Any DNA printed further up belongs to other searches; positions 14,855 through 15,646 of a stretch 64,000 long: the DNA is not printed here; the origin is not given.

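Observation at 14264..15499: FtsEX-associated EnvC-like protein carries an apparently circularly permuted M23/LytM domain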

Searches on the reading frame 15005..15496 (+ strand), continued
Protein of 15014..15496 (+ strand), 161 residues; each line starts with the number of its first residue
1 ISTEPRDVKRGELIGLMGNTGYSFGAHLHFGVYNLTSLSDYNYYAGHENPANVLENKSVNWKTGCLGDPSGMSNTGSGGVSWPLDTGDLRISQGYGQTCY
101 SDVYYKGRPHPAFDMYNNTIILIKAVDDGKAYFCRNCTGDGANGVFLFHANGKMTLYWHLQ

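Call 54: list_cluster_members(proteins=[P0169, P0173, P0183, P0193, P0159, P0161, P0203, P0122, P0126, P0157])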
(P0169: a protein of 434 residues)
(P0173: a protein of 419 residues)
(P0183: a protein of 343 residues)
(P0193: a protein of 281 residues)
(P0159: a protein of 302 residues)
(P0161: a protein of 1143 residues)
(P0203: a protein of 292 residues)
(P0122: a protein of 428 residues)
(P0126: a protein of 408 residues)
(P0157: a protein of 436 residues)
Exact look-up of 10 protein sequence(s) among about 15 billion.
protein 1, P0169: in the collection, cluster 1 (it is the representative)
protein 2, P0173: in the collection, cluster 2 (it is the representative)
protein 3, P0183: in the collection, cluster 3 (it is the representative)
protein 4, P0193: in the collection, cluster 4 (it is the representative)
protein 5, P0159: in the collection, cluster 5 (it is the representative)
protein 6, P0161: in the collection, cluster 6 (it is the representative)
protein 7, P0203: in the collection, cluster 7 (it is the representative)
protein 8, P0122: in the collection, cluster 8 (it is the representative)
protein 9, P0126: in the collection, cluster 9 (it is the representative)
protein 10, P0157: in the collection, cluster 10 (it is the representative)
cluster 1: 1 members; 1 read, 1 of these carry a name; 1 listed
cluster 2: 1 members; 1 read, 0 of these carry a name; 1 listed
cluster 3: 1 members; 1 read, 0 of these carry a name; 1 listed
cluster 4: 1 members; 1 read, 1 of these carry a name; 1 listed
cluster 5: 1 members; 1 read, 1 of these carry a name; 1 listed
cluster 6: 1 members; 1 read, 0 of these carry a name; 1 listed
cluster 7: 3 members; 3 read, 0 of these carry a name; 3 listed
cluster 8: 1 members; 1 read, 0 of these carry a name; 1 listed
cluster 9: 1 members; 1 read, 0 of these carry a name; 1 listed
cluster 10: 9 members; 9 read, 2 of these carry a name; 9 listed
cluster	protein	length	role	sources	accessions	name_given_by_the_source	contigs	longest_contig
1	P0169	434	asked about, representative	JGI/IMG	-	murein DD-endopeptidase MepM/ murein hydrolase activator NlpD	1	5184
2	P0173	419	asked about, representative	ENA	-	-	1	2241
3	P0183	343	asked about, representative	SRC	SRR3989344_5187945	-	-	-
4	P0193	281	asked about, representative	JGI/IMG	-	murein DD-endopeptidase MepM/ murein hydrolase activator NlpD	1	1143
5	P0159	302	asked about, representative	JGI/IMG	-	murein DD-endopeptidase MepM/ murein hydrolase activator NlpD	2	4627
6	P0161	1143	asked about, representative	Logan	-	-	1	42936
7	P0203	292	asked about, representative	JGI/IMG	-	-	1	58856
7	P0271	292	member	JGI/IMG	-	-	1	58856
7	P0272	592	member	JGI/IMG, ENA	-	-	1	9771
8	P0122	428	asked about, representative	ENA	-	-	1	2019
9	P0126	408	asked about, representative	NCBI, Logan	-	-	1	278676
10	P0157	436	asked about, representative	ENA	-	-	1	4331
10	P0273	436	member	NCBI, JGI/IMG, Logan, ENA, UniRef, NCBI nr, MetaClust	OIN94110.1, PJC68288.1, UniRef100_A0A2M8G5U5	hypothetical protein CO015_04575 [candidate division WWE3 bacterium ... | M23ase beta-sheet core domain-containing protein n=3 Tax=Katanobacteria TaxID=422282 ... | MAG: hypothetical protein AUJ38_02645 [bacterium CG1_02_42_9]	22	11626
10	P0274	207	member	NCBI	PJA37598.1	hypothetical protein CO181_02860, partial [candidate division WWE3 bacterium ...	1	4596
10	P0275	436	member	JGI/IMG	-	-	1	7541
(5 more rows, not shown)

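Call 58: fold_search(model_id=the predicted structure, library=viral)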
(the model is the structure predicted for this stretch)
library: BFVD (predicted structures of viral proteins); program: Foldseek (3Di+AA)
matches with E <= 10: 73; with E <= 0.001: 0
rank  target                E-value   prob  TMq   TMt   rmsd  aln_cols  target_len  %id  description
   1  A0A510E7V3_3          6.4e-03  1.00  0.48  0.08   7.7       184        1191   15  (no name in the UniProt tables at hand)
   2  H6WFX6                9.8e-03  1.00  0.43  0.09   6.8       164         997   18  Virion structural protein and packaging [Cyanophage S-TIM5]
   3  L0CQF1                7.3e-02  0.97  0.49  0.10   8.9       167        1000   15  Internal virion protein [Synechococcus phage P60]
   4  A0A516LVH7            5.8e-01  0.06  0.18  0.11  15.2       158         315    8  (no name in the UniProt tables at hand)
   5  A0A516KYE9            1.0e+00  0.02  0.14  0.14  15.6       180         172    6  (no name in the UniProt tables at hand)
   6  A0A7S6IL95            1.7e+00  0.02  0.16  0.14  15.1       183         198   12  (no name in the UniProt tables at hand)
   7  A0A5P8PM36            1.8e+00  0.01  0.11  0.04  18.7       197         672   11  (no name in the UniProt tables at hand)
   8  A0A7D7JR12            1.9e+00  0.03  0.16  0.12  12.3       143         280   12  (no name in the UniProt tables at hand)
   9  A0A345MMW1            2.7e+00  0.01  0.13  0.14  13.3       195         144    8  (no name in the UniProt tables at hand)
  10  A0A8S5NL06            2.8e+00  0.01  0.13  0.06  23.4       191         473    7  Uncharacterized protein [Siphoviridae sp. ctK0l2]
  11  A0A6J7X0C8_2          3.0e+00  0.08  0.30  0.07   8.4       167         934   11  Caudovirus, tape measure, N-terminal (Fragment) [uncultured Caudovirales phage]
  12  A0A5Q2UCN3            3.0e+00  0.01  0.11  0.04  19.6       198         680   13  (no name in the UniProt tables at hand)
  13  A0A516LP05            3.1e+00  0.03  0.21  0.20  13.4       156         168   10  (no name in the UniProt tables at hand)
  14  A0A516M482            3.1e+00  0.01  0.14  0.08  15.1       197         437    6  (no name in the UniProt tables at hand)
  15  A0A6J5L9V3            3.3e+00  0.03  0.21  0.24  11.8       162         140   15  Uncharacterized protein [uncultured Caudovirales phage]
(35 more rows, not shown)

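Call 64: find_homologous_proteins(query=P0169, max_evalue=1e-10)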
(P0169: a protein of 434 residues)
Query P0169 (434 aa): 59 proteins with E <= 1e-10 among 8000 candidates.
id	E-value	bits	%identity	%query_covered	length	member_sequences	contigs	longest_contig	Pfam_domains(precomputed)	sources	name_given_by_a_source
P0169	2.3e-281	951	100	100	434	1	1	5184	PF01551.30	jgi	jgi:murein DD-endopeptidase MepM/ murein hydrolase activator NlpD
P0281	4.9e-148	512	57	93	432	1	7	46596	PF01551.30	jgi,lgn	jgi:murein DD-endopeptidase MepM/ murein hydrolase activator NlpD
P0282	4.0e-146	505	53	100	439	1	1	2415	PF01551.30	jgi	jgi:murein DD-endopeptidase MepM/ murein hydrolase activator NlpD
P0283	4.8e-145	502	55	99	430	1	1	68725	PF01551.30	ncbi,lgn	-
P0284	5.5e-141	488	52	100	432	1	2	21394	PF01551.30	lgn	-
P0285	1.9e-138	480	55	98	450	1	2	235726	PF01551.30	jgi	-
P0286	5.1e-134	465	50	97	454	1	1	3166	PF01551.30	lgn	-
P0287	2.6e-132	460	51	98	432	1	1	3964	PF01551.30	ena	-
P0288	8.7e-132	458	53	95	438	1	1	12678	PF01551.30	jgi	-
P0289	9.8e-57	211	37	96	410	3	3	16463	PF01551.30,PF24568.2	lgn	-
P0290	6.6e-54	202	36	86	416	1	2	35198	PF01551.30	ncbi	-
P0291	3.2e-51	193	34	88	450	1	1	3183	PF01551.30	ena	-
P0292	3.3e-50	189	36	93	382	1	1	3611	PF01551.30,PF24568.2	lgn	-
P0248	6.0e-49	185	35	83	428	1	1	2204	PF01551.30,PF24568.2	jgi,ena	-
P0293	7.9e-40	155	32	86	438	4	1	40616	PF01551.30,PF19220.7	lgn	-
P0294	7.5e-36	142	31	86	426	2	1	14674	PF01551.30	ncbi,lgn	-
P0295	7.0e-35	139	29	86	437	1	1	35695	PF01551.30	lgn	-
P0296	2.3e-34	137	30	82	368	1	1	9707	PF01551.30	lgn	-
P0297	3.4e-33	133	30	92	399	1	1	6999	PF01551.30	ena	-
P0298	5.3e-32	129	29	86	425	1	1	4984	PF01551.30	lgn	-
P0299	5.5e-30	123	30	97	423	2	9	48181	PF01551.30,PF24161.2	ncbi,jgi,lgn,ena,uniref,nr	ncbi:MAG: hypothetical protein A3C84_02175 [Candidatus Ryanbacteria bacterium RIFCSPHIGHO2_02_FULL_4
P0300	9.4e-29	119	28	82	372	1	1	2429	PF01551.30,PF00038.27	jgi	jgi:septal ring factor EnvC (AmiA/AmiB activator)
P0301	1.9e-28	118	30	86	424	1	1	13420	PF01551.30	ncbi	-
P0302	1.3e-27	115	31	80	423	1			PF01551.30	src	-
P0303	7.3e-26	109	25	86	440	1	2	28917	PF01551.30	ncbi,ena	-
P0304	4.0e-24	104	29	95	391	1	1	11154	PF01551.30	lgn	-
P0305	4.6e-23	100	26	98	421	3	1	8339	PF01551.30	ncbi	ncbi:MAG: peptidoglycan DD-metalloendopeptidase family protein [Patescibacteria group bacterium]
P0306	9.5e-22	96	28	94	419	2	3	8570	PF01551.30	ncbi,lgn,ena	-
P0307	2.1e-21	95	25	81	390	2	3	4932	PF01551.30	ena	-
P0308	3.3e-17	81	27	88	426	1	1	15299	PF01551.30,PF12072.14,PF06818.21,PF28256.1,PF24568.2,PF12795.13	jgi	jgi:murein DD-endopeptidase MepM/ murein hydrolase activator NlpD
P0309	3.8e-17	81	26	94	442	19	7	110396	PF01551.30,PF12072.14,PF06818.21,PF28256.1,PF24568.2,PF12795.13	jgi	jgi:murein DD-endopeptidase MepM/ murein hydrolase activator NlpD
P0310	3.0e-15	74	26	94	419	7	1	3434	PF01551.30,PF12072.14,PF06818.21,PF28256.1,PF24568.2,PF28019.1,PF12795.13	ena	-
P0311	9.7e-15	73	52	17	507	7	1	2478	PF01551.30,PF07501.18,PF01476.27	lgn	-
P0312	1.6e-13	69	24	85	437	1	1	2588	PF25994.1,PF01551.30,PF23649.2,PF19220.7,PF10473.15,PF12795.13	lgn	-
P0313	1.9e-13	68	24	85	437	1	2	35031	PF11932.14,PF25994.1,PF01551.30,PF23649.2,PF19220.7,PF10473.15,PF26095.1,PF12795.13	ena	-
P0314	2.0e-13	68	39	28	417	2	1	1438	PF01551.30,PF24568.2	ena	-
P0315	2.0e-13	68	24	85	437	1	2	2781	PF11932.14,PF25994.1,PF01551.30,PF28256.1,PF23649.2,PF19220.7,PF10473.15,PF26095.1,PF12795.13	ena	-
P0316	2.5e-13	68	36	30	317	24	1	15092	PF01551.30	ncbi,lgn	ncbi:MAG: M23 family metallopeptidase [Alphaproteobacteria bacterium]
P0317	5.2e-13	67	51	22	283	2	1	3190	PF01551.30,PF09374.16,PF01471.24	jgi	jgi:murein DD-endopeptidase MepM/ murein hydrolase activator NlpD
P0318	6.8e-13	67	24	85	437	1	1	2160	PF11932.14,PF25994.1,PF01551.30,PF23649.2,PF19220.7,PF10473.15,PF26095.1,PF12795.13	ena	-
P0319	8.4e-13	66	27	77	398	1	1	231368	PF01551.30,PF24568.2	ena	-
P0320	1.0e-12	66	24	85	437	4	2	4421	PF11932.14,PF25994.1,PF01551.30,PF23649.2,PF19220.7,PF10473.15,PF26095.1,PF12795.13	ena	-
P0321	2.1e-12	65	32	39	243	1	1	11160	PF01551.30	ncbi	-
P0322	3.8e-12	64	39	28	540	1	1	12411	PF01551.30,PF23446.2,PF01476.27,PF23473.2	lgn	-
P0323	9.6e-12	63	26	80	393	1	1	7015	PF01551.30,PF24568.2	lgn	-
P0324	9.9e-12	63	39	29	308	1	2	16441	PF01551.30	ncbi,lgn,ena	-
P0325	1.0e-11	63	39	29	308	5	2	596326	PF01551.30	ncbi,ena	-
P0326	1.1e-11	63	39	28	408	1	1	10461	PF01551.30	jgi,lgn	-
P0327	1.2e-11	62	39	29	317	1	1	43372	PF01551.30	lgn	-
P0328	2.1e-11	62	45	22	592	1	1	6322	PF01551.30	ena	-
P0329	2.2e-11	62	35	28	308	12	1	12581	PF01551.30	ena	-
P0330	2.3e-11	62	45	22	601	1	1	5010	PF01551.30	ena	-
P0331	2.4e-11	61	38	29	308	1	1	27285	PF01551.30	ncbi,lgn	-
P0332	3.5e-11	61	24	84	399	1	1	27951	PF01551.30,PF24568.2,PF10473.15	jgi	jgi:murein DD-endopeptidase MepM/ murein hydrolase activator NlpD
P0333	3.7e-11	61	55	14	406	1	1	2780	PF01551.30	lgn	-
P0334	5.4e-11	60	25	84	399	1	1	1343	PF01551.30,PF24568.2,PF10473.15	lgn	-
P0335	7.4e-11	60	42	22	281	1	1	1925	PF01551.30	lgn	-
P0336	8.9e-11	60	38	30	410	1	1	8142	PF01551.30,PF19425.5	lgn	-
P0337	9.6e-11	59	24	84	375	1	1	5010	PF01551.30,PF24568.2,PF10473.15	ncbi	-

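Call 65: find_encoding_contigs(protein=P0299, flank=3500, max_places=1)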
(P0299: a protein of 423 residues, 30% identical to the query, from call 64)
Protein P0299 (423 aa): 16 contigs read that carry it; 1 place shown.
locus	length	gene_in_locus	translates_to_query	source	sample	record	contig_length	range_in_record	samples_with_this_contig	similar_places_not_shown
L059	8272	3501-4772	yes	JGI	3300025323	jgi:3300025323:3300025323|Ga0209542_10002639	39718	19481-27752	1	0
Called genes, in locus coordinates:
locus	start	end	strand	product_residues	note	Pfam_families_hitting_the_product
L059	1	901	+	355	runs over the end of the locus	PF01098:FTSW_RODA_SPOVE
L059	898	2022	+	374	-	PF03033:Glyco_transf_28, PF04101:Glyco_tran_28_C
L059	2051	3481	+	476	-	PF00749:tRNA-synt_1c, PF19269:Anticodon_2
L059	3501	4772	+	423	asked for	PF24161:CCDC39 (weak), PF01551:Peptidase_M23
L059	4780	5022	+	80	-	-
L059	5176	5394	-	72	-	-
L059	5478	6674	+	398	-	PF01930:Cas_Cas4 (faint), PF12705:PDDEXK_1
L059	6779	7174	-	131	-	-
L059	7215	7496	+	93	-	PF01016:Ribosomal_L27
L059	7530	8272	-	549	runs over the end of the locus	PF01656:CbiA (faint), PF06418:CTP_synth_N, PF00117:GATase, PF07722:Peptidase_C26 (faint)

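Call 66: find_encoding_contigs(protein=P0283, flank=3500, max_places=1)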
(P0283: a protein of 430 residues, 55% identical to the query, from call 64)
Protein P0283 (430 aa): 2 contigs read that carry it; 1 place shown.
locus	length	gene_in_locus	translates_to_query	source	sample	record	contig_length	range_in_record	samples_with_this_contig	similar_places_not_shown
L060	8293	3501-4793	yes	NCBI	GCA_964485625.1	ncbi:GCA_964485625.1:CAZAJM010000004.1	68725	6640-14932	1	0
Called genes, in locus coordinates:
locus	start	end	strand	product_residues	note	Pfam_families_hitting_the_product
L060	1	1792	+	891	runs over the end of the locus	PF07517:SecA_DEAD, PF01043:SecA_PP_bind, PF21090:P-loop_SecA, PF07516:SecA_SW, PF02810:SEC-C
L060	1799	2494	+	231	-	PF00005:ABC_tran, PF13304:AAA_21 (faint)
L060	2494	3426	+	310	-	PF18075:FtsX_ECD, PF02687:FtsX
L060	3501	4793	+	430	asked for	PF01551:Peptidase_M23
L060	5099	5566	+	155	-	-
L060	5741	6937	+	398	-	PF01551:Peptidase_M23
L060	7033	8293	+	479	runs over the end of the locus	PF01663:Phosphodiest, PF00884:Sulfatase (weak)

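Call 72: search_protein_families(library=pfam, proteins=[P0162, P0161, P0123, P0125, P0138, P0170, P0195, P0149], max_evalue=0.001)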
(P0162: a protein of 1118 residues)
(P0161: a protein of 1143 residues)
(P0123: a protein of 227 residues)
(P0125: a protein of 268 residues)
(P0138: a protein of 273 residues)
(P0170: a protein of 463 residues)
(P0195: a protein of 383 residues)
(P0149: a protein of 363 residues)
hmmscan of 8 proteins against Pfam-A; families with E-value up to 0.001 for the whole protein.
P0162 (1118 aa): 1 family
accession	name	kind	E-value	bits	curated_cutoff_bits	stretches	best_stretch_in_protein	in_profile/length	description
PF01551.29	Peptidase_M23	-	3.3e-15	56.5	28.7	2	977-1005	61-89/96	Peptidase family M23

P0161 (1143 aa): 3 families
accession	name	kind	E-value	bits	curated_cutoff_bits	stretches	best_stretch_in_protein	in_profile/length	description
PF01551.29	Peptidase_M23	-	2.7e-54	181.8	28.7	2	876-971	2-96/96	Peptidase family M23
PF13702.11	Lysozyme_like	-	7.6e-49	165.9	25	1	425-580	2-164/165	Lysozyme-like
PF05257.22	CHAP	-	5.3e-08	33.7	26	1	283-374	4-81/81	CHAP domain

P0123 (227 aa): 1 family
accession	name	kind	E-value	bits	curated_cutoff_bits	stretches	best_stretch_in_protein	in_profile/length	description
PF01551.29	Peptidase_M23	-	9.6e-14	51.8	28.7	2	73-101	62-90/96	Peptidase family M23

P0125 (268 aa): 1 family
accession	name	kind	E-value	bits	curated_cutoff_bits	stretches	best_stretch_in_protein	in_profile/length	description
PF01551.29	Peptidase_M23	-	4.6e-16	59.2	28.7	2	106-141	56-91/96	Peptidase family M23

P0138 (273 aa): 1 family
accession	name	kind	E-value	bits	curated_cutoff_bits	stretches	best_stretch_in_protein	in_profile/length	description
PF01551.29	Peptidase_M23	-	3.7e-15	56.3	28.7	2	112-141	60-89/96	Peptidase family M23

P0170 (463 aa): 1 family
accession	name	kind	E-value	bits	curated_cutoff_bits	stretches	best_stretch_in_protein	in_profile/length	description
PF01551.29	Peptidase_M23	-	7.8e-09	36.1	28.7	1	300-337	57-91/96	Peptidase family M23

P0195 (383 aa): 3 families
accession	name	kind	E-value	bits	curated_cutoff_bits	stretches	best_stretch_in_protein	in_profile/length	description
PF01551.29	Peptidase_M23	-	1.3e-07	32.1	28.7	0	329-382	2-53/96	Peptidase family M23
PF25764.1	KIF21A_4th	-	0.00035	20.7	33.1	1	24-114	48-131/183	KIF21A-like domain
PF13166.12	AAA_13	-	0.00039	19.7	36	1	26-155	390-523/713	AAA domain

P0149 (363 aa): 1 family
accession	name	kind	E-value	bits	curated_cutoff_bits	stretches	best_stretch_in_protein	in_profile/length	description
PF01551.29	Peptidase_M23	-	2.2e-17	63.5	28.7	2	228-263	54-89/96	Peptidase family M23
